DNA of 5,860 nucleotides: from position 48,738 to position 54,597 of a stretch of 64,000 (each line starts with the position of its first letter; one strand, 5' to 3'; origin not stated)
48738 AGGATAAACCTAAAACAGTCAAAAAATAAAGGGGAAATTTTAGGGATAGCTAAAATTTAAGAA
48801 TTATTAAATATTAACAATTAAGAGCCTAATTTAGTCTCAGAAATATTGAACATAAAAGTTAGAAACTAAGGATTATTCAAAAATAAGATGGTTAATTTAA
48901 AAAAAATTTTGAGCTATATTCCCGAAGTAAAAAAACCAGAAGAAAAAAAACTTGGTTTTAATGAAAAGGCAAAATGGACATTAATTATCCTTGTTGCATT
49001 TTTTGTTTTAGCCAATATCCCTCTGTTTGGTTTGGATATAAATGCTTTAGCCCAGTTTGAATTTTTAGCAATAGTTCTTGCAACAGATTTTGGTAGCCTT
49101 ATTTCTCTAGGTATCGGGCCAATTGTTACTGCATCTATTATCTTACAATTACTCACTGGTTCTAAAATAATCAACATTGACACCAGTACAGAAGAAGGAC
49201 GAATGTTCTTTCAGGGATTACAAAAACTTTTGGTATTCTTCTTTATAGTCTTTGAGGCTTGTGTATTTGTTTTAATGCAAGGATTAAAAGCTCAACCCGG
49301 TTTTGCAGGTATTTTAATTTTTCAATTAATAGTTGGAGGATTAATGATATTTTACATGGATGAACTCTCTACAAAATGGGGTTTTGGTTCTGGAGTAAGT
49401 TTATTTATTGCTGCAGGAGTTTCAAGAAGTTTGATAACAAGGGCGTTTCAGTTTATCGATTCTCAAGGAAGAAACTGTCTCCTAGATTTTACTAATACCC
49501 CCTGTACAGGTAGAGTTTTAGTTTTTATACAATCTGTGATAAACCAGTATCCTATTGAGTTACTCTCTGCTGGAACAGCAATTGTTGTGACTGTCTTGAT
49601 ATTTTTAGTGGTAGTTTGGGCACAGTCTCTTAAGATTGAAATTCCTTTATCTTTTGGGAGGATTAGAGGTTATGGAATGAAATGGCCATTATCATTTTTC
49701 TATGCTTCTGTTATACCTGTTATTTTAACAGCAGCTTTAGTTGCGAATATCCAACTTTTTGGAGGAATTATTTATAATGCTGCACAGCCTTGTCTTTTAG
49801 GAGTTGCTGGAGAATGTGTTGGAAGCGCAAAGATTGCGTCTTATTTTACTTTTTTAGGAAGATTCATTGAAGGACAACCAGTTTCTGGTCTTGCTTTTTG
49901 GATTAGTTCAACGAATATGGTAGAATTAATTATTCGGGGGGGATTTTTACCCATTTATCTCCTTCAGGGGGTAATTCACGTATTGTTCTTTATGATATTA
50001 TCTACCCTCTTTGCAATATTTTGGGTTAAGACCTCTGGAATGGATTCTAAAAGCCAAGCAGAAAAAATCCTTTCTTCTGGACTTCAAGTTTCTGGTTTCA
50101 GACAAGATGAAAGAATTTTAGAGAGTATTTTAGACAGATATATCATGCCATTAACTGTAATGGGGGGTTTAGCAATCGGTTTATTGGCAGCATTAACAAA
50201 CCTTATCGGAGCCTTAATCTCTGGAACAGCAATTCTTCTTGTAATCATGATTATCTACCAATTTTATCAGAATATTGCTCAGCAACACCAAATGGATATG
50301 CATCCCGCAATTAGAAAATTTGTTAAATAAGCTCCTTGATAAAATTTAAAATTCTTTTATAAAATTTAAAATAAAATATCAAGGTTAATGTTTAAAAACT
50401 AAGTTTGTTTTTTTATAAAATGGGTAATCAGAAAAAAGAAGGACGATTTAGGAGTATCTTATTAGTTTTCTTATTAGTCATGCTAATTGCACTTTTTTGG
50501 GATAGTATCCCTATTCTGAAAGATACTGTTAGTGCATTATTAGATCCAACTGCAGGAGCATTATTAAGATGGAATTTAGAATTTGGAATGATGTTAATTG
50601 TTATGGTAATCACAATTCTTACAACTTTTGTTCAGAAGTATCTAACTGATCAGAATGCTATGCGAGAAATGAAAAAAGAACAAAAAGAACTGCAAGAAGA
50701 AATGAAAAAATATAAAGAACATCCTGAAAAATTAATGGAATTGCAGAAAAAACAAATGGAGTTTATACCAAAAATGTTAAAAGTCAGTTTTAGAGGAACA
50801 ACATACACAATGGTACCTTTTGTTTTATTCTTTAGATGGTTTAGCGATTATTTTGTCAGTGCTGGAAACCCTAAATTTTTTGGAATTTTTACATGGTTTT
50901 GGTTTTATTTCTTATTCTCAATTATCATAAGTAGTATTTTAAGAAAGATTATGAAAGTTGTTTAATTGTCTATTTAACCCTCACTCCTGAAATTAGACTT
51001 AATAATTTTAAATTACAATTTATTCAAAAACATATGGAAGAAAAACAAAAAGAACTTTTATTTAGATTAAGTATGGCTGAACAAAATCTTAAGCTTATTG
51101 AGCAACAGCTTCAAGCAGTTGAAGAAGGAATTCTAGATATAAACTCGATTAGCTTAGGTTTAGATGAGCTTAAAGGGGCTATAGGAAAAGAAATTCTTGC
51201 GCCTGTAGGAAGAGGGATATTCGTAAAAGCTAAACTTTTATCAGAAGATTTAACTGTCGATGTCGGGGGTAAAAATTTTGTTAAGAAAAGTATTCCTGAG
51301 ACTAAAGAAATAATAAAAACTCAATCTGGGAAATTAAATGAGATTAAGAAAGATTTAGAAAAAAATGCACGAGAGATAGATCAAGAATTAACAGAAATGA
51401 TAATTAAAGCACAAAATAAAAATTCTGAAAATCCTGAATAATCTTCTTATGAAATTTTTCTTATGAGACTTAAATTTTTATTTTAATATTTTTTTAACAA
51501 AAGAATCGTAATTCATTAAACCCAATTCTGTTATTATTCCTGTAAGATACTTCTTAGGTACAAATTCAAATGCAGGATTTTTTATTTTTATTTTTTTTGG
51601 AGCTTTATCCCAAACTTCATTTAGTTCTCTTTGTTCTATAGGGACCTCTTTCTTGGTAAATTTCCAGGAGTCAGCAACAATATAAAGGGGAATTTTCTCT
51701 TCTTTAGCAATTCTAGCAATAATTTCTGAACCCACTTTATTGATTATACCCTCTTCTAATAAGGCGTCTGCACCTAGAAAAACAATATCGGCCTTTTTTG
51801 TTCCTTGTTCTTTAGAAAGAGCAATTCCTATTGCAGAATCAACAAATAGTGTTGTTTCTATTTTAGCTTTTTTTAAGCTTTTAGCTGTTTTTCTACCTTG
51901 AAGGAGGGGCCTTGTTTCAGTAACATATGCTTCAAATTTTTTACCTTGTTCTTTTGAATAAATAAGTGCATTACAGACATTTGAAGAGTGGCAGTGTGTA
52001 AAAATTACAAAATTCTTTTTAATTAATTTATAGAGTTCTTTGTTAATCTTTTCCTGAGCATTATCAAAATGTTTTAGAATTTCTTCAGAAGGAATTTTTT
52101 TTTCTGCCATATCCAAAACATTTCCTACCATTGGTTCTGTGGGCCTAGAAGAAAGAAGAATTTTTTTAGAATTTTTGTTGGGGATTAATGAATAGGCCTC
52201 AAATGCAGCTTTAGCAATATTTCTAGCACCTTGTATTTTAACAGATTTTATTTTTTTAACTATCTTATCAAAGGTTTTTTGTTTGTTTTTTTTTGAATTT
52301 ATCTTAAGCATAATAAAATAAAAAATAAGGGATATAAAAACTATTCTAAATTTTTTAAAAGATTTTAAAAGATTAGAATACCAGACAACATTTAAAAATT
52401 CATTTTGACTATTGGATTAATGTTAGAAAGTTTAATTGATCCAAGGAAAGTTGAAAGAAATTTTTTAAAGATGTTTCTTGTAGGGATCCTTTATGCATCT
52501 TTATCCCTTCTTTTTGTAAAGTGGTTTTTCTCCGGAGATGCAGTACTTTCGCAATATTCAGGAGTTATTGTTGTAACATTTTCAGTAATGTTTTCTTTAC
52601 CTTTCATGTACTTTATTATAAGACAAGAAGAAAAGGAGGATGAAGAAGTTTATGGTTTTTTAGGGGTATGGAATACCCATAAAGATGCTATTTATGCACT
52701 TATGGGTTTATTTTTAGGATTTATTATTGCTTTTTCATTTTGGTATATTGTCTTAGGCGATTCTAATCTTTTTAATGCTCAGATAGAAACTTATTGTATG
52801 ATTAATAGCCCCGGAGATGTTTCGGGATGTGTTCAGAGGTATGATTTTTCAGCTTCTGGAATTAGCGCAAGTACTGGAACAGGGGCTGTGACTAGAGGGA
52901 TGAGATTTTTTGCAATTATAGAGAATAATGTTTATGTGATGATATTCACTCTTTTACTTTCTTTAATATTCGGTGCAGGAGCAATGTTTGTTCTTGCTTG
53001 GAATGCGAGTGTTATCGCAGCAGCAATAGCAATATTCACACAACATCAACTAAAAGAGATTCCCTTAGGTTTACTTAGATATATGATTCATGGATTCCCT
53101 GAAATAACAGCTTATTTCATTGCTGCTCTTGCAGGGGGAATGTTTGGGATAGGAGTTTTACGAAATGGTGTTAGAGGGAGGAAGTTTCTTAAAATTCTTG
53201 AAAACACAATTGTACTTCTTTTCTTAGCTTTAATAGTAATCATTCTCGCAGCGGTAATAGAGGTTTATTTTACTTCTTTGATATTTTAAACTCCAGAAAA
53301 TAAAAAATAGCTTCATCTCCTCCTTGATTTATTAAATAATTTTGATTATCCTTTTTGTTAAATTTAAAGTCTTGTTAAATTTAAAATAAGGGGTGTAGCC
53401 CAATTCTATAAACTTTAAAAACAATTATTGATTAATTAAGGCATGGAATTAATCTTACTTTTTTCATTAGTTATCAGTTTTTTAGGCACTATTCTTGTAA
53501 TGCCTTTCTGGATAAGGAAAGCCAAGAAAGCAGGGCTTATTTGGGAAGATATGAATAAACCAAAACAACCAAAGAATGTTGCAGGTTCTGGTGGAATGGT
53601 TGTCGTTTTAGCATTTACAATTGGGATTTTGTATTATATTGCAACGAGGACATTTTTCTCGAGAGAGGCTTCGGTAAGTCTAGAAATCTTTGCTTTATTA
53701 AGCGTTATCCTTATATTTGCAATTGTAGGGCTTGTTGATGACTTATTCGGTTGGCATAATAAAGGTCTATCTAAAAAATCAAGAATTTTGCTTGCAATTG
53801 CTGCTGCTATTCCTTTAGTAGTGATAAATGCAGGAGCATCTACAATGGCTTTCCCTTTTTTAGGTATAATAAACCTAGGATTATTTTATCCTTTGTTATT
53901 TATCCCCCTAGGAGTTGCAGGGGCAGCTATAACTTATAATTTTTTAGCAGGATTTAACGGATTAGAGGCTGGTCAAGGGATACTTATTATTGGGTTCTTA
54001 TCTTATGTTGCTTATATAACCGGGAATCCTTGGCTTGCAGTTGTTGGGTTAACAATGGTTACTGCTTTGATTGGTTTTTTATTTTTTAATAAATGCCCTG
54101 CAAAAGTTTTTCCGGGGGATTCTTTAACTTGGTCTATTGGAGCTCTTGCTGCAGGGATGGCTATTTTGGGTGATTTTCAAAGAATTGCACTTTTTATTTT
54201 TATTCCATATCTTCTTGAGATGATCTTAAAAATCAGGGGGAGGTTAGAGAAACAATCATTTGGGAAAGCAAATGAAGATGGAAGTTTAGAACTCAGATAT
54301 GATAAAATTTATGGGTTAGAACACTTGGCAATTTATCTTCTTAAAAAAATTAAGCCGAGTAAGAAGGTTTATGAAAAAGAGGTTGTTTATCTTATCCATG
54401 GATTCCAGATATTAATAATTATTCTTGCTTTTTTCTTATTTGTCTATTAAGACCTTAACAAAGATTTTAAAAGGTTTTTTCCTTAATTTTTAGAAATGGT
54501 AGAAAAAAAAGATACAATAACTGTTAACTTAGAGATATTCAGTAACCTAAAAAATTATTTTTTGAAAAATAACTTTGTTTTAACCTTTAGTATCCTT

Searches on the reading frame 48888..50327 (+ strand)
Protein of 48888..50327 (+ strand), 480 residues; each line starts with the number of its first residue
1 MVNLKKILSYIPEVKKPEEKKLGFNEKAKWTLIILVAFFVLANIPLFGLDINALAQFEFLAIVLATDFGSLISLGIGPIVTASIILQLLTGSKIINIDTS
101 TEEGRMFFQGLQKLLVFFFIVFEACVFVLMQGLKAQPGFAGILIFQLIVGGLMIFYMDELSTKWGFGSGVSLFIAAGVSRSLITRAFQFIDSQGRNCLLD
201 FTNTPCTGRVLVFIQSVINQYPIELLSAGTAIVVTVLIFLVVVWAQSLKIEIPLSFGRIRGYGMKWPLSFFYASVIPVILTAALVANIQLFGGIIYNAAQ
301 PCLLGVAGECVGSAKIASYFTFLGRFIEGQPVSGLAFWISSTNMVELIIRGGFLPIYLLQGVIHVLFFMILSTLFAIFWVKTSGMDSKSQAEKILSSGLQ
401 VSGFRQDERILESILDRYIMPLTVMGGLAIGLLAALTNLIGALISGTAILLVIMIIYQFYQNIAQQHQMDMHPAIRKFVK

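Call 9: search_protein_families(library=pfam, proteins=[window:48888-50327:+], max_evalue=0.001)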
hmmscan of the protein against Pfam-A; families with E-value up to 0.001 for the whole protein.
window:48888-50327:+ (480 aa): 2 families
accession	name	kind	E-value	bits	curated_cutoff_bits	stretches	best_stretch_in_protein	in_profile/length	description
PF00344.25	SecY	-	4.5e-59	200.8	32.2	1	70-460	1-306/306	SecY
PF10559.14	Plug_translocon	-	1.9e-05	24.8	22.1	1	36-65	1-31/35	Plug domain of Sec61p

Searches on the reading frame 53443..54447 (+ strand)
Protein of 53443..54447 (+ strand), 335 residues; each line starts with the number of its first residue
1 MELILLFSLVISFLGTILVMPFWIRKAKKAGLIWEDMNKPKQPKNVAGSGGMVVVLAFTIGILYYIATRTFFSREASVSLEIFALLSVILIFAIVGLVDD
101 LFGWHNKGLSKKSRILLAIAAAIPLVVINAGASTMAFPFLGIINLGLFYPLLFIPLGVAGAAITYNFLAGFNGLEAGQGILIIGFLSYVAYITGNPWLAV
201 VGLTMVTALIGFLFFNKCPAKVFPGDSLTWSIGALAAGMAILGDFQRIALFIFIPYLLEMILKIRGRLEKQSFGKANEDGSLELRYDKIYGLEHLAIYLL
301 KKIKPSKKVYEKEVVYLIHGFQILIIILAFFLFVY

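Call 52: search_protein_families(library=pfam, proteins=[window:53443-54447:+], max_evalue=0.001)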
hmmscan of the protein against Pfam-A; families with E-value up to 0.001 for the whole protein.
window:53443-54447:+ (335 aa): 1 family
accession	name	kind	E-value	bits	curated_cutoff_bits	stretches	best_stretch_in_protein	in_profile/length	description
PF00953.26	Glycos_transf_4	-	6.1e-30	104.8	27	1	83-243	2-159/160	Glycosyl transferase family 4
